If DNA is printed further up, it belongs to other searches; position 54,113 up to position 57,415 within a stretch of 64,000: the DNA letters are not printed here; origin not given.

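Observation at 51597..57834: Bat-like module (two exported HEAT/TPR paralogs, a 982-aa double-VWA BatA-like protein, a lipoprotein) attached to the secretin-N array but lacking MoxR/DUF58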

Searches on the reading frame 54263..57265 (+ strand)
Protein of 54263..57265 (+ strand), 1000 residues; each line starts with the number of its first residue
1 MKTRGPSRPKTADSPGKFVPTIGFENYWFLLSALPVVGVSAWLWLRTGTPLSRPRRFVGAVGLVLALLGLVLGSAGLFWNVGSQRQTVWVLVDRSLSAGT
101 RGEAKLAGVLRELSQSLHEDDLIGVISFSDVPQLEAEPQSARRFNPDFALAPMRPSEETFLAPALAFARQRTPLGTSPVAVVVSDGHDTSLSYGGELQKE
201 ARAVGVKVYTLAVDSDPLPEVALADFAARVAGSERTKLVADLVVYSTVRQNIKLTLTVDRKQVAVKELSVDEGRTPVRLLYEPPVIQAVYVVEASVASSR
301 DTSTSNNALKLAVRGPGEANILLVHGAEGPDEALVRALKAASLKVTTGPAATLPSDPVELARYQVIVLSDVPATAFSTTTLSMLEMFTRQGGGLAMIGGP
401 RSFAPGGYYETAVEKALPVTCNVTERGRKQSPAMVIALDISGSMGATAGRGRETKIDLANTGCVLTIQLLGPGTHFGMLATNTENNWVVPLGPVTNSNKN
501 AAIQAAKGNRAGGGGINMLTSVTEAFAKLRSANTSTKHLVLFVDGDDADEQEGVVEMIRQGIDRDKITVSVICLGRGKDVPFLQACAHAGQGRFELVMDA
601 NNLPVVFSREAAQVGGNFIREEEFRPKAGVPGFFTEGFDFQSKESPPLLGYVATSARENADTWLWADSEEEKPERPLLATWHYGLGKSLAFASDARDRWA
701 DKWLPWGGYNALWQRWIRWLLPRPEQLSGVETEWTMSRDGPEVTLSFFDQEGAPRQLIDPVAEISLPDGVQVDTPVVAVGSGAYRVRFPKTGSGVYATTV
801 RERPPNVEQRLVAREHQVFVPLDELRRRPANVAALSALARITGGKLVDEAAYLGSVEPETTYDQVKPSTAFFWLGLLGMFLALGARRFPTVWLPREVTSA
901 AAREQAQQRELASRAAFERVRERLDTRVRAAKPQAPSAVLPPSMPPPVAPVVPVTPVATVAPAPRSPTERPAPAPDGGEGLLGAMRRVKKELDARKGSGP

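Call 4: search_protein_families(library=pfam, proteins=[window:54263-57265:+], max_evalue=0.1)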
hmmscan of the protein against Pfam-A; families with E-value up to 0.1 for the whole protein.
window:54263-57265:+ (1000 aa): 5 families
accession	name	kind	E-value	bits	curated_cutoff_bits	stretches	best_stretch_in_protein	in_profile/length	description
PF07090.17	GATase1_like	-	4e-15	56.5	27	2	642-720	170-245/247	Putative glutamine amidotransferase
PF13519.12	VWA_2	-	1.8e-13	51.5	27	2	88-187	1-107/107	von Willebrand factor type A domain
PF00092.34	VWA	-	5e-13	50.1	23.8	2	434-603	2-168/174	von Willebrand factor type A domain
PF13768.12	VWA_3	-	1.9e-09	38.2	27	1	434-595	3-154/155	von Willebrand factor type A domain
PF05762.20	VWA_CoxE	-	0.043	13.7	26.4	0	421-446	46-71/222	VWA domain containing CoxE-like protein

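Call 5: search_protein_families(library=ncbifam, proteins=[window:54263-57265:+], max_evalue=0.1)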
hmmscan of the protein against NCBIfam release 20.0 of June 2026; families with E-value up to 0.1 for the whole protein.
window:54263-57265:+ (1000 aa): 0 families

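Call 15: find_homologous_proteins(query=window:54317-57265:+, max_evalue=0.00001)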
Query window:54317-57265:+ (982 aa): 85 proteins with E <= 0.00001 among 8000 candidates.
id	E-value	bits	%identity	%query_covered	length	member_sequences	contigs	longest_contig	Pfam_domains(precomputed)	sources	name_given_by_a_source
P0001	0.0e+0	2055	92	100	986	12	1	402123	PF13768.13,PF00092.35,PF07090.18,PF13519.13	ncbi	-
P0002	0.0e+0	1824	82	100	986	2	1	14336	PF13768.13,PF00092.35,PF07090.18,PF13519.13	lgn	-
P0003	0.0e+0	1821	82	100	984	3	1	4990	PF13768.13,PF00092.35,PF07090.18,PF13519.13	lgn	-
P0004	0.0e+0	1671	76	96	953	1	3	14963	PF13768.13,PF00092.35,PF07090.18,PF13519.13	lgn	-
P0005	0.0e+0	1636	74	100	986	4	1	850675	PF13768.13,PF00092.35,PF07090.18,PF13519.13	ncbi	-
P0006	0.0e+0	1554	70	99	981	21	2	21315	PF13768.13,PF00092.35,PF07090.18,PF13519.13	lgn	-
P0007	0.0e+0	1062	52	100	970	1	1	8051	PF13768.13,PF00092.35,PF07090.18,PF13519.13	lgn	-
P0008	0.0e+0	1050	52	99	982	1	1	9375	PF13768.13,PF00092.35,PF07090.18,PF13519.13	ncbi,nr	ncbi:MAG: VWA domain-containing protein [Planctomycetes bacterium]|nr:VWA domain-containing protein 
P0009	0.0e+0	1046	50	100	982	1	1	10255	PF13768.13,PF00092.35,PF07090.18,PF13519.13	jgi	jgi:Ca-activated chloride channel homolog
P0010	0.0e+0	1044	50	100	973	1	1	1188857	PF13768.13,PF00092.35,PF07090.18,PF13519.13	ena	-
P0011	0.0e+0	1035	50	100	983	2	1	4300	PF13768.13,PF00092.35,PF07090.18,PF13519.13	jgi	jgi:Ca-activated chloride channel family protein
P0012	0.0e+0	1035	50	100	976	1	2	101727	PF13768.13,PF00092.35,PF07090.18,PF13519.13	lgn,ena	-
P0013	0.0e+0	1035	52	92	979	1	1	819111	PF07090.18,PF13519.13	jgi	-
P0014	0.0e+0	1035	51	100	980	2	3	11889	PF13768.13,PF00092.35,PF07090.18,PF13519.13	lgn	-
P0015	0.0e+0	1034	51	100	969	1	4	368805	PF13768.13,PF00092.35,PF07090.18,PF13519.13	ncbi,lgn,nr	ncbi:MAG: VWA domain-containing protein [Planctomycetes bacterium]|nr:VWA domain-containing protein 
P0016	0.0e+0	1034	50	100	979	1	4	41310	PF13768.13,PF00092.35,PF07090.18,PF13519.13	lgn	-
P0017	0.0e+0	1032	51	100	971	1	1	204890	PF13768.13,PF00092.35,PF07090.18,PF13519.13,PF05762.21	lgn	-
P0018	0.0e+0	1022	50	100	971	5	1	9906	PF13768.13,PF00092.35,PF07090.18,PF13519.13,PF05762.21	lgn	-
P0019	0.0e+0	1021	51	97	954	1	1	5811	PF13768.13,PF00092.35,PF07090.18,PF13519.13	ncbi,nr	ncbi:MAG: VWA domain-containing protein, partial [Planctomycetes bacterium]|nr:VWA domain-containing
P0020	0.0e+0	1020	51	92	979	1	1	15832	PF13768.13,PF00092.35,PF07090.18,PF13519.13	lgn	-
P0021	0.0e+0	1016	52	92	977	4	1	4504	PF13768.13,PF00092.35,PF07090.18,PF13519.13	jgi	jgi:uncharacterized membrane protein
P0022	0.0e+0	1014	50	100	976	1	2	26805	PF13768.13,PF00092.35,PF07090.18,PF13519.13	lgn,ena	-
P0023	1.7e-298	1011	50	100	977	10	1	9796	PF13768.13,PF00092.35,PF07090.18,PF13519.13,PF05762.21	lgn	-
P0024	4.1e-297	1006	49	100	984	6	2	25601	PF13768.13,PF00092.35,PF07090.18,PF13519.13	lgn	-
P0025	5.0e-297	1006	51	99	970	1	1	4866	PF13768.13,PF00092.35,PF07090.18,PF13519.13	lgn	-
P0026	1.0e-296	1005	50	100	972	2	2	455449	PF13768.13,PF00092.35,PF07090.18,PF13519.13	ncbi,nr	ncbi:MAG: VWA domain-containing protein [Planctomycetes bacterium]|nr:VWA domain-containing protein 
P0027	3.8e-296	1003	50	100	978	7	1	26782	PF13768.13,PF00092.35,PF07090.18,PF13519.13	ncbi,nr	ncbi:MAG: hypothetical protein ICCCNLDF_02926 [Planctomycetes bacterium]|nr:hypothetical protein [Pl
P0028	7.9e-296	1002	48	100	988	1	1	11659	PF13768.13,PF00092.35,PF07090.18,PF13519.13,PF05762.21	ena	-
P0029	1.4e-295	1001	49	99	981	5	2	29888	PF07090.18,PF13519.13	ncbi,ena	-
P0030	4.2e-293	993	50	97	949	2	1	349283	PF13768.13,PF00092.35,PF07090.18,PF13519.13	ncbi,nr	ncbi:MAG: VWA domain-containing protein [Planctomycetes bacterium]|nr:VWA domain-containing protein 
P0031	3.1e-291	987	49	100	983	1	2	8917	PF13768.13,PF00092.35,PF07090.18,PF13519.13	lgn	-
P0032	3.6e-287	973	49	96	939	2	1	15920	PF13768.13,PF00092.35,PF07090.18,PF13519.13,PF05762.21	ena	-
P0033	4.0e-284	963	50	94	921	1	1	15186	PF13768.13,PF00092.35,PF07090.18,PF13519.13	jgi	jgi:Ca-activated chloride channel homolog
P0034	1.0e-277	942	48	100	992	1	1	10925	PF13768.13,PF00092.35,PF07090.18,PF13519.13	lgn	-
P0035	2.5e-272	924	50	93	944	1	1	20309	PF13768.13,PF00092.35,PF07090.18,PF13519.13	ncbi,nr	ncbi:MAG: VWA domain-containing protein [Planctomycetes bacterium]|nr:VWA domain-containing protein 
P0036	9.4e-264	896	48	93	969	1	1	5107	PF13768.13,PF00092.35,PF07090.18,PF13519.13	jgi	jgi:uncharacterized membrane protein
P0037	1.3e-257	876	45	100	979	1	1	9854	PF13768.13,PF07090.18,PF13519.13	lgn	-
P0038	1.0e-252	859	46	93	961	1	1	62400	PF13768.13,PF00092.35,PF07090.18,PF13519.13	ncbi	-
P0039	2.3e-252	858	45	97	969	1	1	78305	PF13768.13,PF00092.35,PF07090.18,PF13519.13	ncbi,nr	ncbi:glutamine amidotransferase [Planctomycetota bacterium]|nr:glutamine amidotransferase [Planctomy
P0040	6.5e-242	824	47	85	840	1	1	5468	PF13768.13,PF00092.35,PF07090.18,PF13519.13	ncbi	ncbi:MAG: glutamine amidotransferase, partial [Planctomycetota bacterium]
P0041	1.8e-213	730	44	92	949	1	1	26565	PF13768.13,PF00092.35,PF07090.18,PF13519.13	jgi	jgi:Ca-activated chloride channel homolog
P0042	1.1e-96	343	31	88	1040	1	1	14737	PF13768.13,PF00092.35,PF07090.18,PF13519.13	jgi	-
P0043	1.9e-94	336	33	66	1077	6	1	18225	PF13768.13,PF00092.35,PF07090.18,PF13519.13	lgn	-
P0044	1.4e-93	333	30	82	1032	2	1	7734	PF13768.13,PF00092.35,PF07090.18,PF13519.13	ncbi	ncbi:MAG TPA: hypothetical protein VGM56_01395 [Byssovorax sp.]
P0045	1.4e-93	333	31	78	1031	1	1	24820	PF00092.35,PF07090.18,PF13519.13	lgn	-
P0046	2.2e-92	329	31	80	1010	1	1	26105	PF13768.13,PF00092.35,PF07090.18,PF13519.13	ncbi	-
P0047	9.9e-92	327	32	78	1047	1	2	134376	PF13768.13,PF00092.35,PF07090.18,PF13519.13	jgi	jgi:uncharacterized membrane protein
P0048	7.5e-89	317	29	87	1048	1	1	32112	PF13768.13,PF00092.35,PF07090.18,PF13519.13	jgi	jgi:Ca-activated chloride channel homolog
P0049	2.5e-88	315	33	78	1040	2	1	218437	PF13768.13,PF00092.35,PF07090.18,PF13519.13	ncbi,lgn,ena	-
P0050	4.4e-87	311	32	81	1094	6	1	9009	PF13768.13,PF00092.35,PF07090.18,PF13519.13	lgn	-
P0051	4.8e-87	311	30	90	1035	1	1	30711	PF13768.13,PF00092.35,PF07090.18,PF13519.13,PF24157.2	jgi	jgi:uncharacterized membrane protein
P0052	9.7e-87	310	30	82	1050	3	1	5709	PF13768.13,PF00092.35,PF07090.18,PF13519.13,PF24157.2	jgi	jgi:Ca-activated chloride channel family protein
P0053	7.9e-85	304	33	66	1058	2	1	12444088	PF13768.13,PF00092.35,PF07090.18,PF13519.13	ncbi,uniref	ncbi:VWA domain-containing protein [Sorangium sp. So ce764]|uniref:VWA domain-containing protein n=1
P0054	7.8e-84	301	32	78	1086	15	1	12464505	PF13768.13,PF00092.35,PF07090.18,PF13519.13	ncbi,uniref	ncbi:VWA domain-containing protein [Sorangium sp. So ce1024]|uniref:VWA domain-containing protein n=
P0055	8.5e-84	300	31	78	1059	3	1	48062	PF13768.13,PF00092.35,PF07090.18,PF13519.13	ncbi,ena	-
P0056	1.6e-82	296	31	78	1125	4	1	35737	PF13768.13,PF00092.35,PF07090.18,PF13519.13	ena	-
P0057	8.8e-82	294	31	85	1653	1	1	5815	PF13768.13,PF00092.35,PF07090.18,PF13519.13,PF07584.17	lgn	-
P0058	6.6e-81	291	29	84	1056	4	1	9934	PF13768.13,PF00092.35,PF07090.18,PF13519.13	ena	-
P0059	1.0e-80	290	31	86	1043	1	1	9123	PF13768.13,PF00092.35,PF07090.18,PF13519.13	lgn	-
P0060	1.1e-80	290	33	56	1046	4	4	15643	PF13768.13,PF00092.35,PF07090.18,PF13519.13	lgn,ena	-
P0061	5.2e-79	285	30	82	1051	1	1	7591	PF13768.13,PF00092.35,PF07090.18,PF13519.13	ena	-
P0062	1.7e-78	283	30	84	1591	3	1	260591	PF13768.13,PF00092.35,PF07090.18,PF13519.13,PF07584.17,PF24156.3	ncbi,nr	ncbi:MAG TPA: VWA domain-containing protein [Polyangiaceae bacterium]|nr:VWA domain-containing prote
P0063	1.0e-76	277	28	88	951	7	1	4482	PF13768.13,PF00092.35,PF07090.18,PF13519.13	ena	-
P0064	4.3e-76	275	31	73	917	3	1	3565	PF13768.13,PF00092.35,PF07090.18,PF13519.13,PF01882.26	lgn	-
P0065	6.8e-76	274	31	80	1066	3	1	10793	PF13768.13,PF00092.35,PF07090.18,PF13519.13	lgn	-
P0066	1.1e-75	274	29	85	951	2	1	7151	PF13768.13,PF00092.35,PF07090.18,PF13519.13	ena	-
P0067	9.6e-72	261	33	52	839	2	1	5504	PF13768.13,PF00441.30,PF00092.35,PF07090.18,PF13519.13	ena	-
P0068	8.7e-69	251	29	78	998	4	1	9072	PF13768.13,PF00092.35,PF07090.18,PF13519.13,PF05762.21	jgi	-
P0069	5.6e-65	238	31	74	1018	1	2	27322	PF13768.13,PF00092.35,PF07090.18,PF13519.13,PF05762.21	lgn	-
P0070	6.6e-63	231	29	68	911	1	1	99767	PF13768.13,PF00092.35,PF07090.18,PF13519.13,PF09967.16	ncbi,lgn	-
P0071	1.1e-58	217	29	73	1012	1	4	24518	PF13768.13,PF00092.35,PF07090.18,PF13519.13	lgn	-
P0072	2.7e-54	203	29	63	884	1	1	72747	PF13768.13,PF00092.35,PF07090.18,PF13519.13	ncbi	ncbi:MAG: VWA domain-containing protein [Roseiflexaceae bacterium]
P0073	2.2e-50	190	27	71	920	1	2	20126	PF13768.13,PF00092.35,PF13519.13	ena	-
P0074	9.9e-44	168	27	80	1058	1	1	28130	PF13768.13,PF00092.35,PF07090.18,PF13519.13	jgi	jgi:Ca-activated chloride channel homolog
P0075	4.4e-43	166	28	65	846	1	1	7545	PF13768.13,PF00092.35,PF13519.13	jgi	jgi:uncharacterized membrane protein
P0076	4.8e-43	166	27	80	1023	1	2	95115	PF13768.13,PF00092.35,PF07090.18,PF13519.13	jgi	-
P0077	7.7e-40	155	27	76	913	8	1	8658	PF00092.35,PF13519.13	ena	-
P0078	5.5e-39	152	24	78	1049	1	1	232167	PF13768.13,PF00092.35,PF07090.18,PF13519.13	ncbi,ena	-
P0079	4.7e-37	146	27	69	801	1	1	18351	PF13768.13,PF00092.35,PF07090.18,PF13519.13,PF05762.21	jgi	jgi:uncharacterized membrane protein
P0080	1.9e-36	144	25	63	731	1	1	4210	PF13768.13,PF00092.35,PF07090.18,PF13519.13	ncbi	ncbi:MAG: VWA domain-containing protein, partial [Planctomycetia bacterium]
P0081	3.4e-36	143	28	48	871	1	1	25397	PF13768.13,PF00092.35,PF07090.18,PF13519.13,PF10138.16,PF05762.21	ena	-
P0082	6.9e-24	102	28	52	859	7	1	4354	PF13768.13,PF00092.35,PF07090.18,PF13519.13,PF05762.21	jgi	jgi:hypothetical protein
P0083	2.7e-13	67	31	17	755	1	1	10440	PF07090.18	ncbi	-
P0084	4.7e-8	50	25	36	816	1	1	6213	PF13768.13,PF00092.35,PF13519.13,PF05762.21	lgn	-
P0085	8.7e-6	42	43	7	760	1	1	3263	PF07090.18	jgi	jgi:uncharacterized membrane protein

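Call 16: find_encoding_contigs(protein=P0001, flank=10000, max_places=3)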
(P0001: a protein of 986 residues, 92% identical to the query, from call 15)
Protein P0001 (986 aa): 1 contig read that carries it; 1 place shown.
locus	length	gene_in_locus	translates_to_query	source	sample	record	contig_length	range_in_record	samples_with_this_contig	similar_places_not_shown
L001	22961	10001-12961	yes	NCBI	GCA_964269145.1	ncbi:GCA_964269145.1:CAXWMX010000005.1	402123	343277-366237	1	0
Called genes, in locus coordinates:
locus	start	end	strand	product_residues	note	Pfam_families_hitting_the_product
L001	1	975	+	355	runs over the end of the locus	PF03958:Secretin_N (weak)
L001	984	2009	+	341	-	PF03958:Secretin_N (faint)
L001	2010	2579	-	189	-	PF00440:TetR_N, PF16925:TetR_C_13, PF21993:TetR_C_13_2 (weak)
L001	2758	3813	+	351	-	PF21320:WHD_Rv2258c, PF13489:Methyltransf_23, PF05175:MTS, PF02390:Methyltransf_4, PF13649:Methyltransf_25, PF13847:Methyltransf_31, PF08241:Methyltransf_11, PF08242:Methyltransf_12, +3 more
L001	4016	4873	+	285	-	PF03958:Secretin_N (weak)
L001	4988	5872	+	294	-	-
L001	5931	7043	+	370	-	PF03958:Secretin_N (weak)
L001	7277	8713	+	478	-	-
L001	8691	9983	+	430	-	-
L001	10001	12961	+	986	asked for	PF00092:VWA (weak), PF13519:VWA_2, PF00092:VWA (weak), PF13768:VWA_3, PF07090:GATase1_like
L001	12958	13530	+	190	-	-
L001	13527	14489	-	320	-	-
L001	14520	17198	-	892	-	PF24161:CCDC39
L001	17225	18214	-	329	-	PF00140:Sigma70_r1_2, PF04542:Sigma70_r2, PF04539:Sigma70_r3 (weak), PF04545:Sigma70_r4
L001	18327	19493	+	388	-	PF01098:FTSW_RODA_SPOVE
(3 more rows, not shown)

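Call 17: find_encoding_contigs(protein=P0005, flank=10000, max_places=3)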
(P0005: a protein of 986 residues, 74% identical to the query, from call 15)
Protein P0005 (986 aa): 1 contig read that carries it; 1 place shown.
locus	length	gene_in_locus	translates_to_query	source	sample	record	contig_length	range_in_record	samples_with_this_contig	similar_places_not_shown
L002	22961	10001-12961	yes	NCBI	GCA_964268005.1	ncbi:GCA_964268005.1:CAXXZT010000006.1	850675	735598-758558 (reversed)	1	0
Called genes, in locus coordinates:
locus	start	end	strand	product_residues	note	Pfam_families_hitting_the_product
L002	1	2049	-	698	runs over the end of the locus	PF24782:WD40_MABP1-WDR62_2nd (faint)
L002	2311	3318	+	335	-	PF18152:DAHP_snth_FXD, PF00793:DAHP_synth_1, PF03102:NeuB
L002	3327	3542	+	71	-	-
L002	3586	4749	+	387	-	PF01546:Peptidase_M20, PF07687:M20_dimer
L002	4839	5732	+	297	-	PF03958:Secretin_N (faint)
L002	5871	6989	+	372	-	-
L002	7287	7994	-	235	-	-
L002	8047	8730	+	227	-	-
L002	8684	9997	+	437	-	-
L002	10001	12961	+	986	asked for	PF00092:VWA (faint), PF13519:VWA_2 (weak), PF13768:VWA_3, PF07090:GATase1_like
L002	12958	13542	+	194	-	-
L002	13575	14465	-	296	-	-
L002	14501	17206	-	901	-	PF24161:CCDC39 (weak)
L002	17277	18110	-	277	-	PF00140:Sigma70_r1_2, PF04542:Sigma70_r2, PF04545:Sigma70_r4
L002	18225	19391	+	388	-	PF01098:FTSW_RODA_SPOVE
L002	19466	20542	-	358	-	-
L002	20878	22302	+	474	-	PF00202:Aminotran_3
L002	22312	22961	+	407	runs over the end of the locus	PF08014:MATCAP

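Call 18: find_encoding_contigs(protein=P0010, flank=10000, max_places=2)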
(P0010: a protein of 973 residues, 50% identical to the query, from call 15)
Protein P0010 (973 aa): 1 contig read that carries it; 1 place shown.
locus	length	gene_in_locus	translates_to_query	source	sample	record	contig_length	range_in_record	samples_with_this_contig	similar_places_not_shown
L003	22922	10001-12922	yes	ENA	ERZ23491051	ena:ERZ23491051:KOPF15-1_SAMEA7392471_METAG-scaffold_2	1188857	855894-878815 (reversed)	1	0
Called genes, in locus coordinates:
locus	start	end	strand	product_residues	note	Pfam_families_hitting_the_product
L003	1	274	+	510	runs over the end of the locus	PF04069:OpuAC, PF00528:BPD_transp_1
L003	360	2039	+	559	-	PF13243:SQHop_cyclase_C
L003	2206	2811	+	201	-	PF02978:SRP_SPB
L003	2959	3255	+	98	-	PF00886:Ribosomal_S16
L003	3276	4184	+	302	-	PF13646:HEAT_2 (faint)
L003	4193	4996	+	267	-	-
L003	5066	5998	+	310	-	PF02629:CoA_binding, PF13607:Succ_CoA_lig, PF00549:Ligase_CoA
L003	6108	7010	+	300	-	-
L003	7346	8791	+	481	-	-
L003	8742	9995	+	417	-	-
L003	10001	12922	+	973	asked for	PF00092:VWA, PF13519:VWA_2, PF13768:VWA_3 (weak), PF07090:GATase1_like (weak)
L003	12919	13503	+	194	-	-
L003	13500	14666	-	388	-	PF01098:FTSW_RODA_SPOVE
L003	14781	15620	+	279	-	PF00140:Sigma70_r1_2, PF04542:Sigma70_r2, PF04545:Sigma70_r4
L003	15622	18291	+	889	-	PF23649:FKBP15 (faint), PF24161:CCDC39 (faint), PF07926:TPR_MLP1_2 (weak)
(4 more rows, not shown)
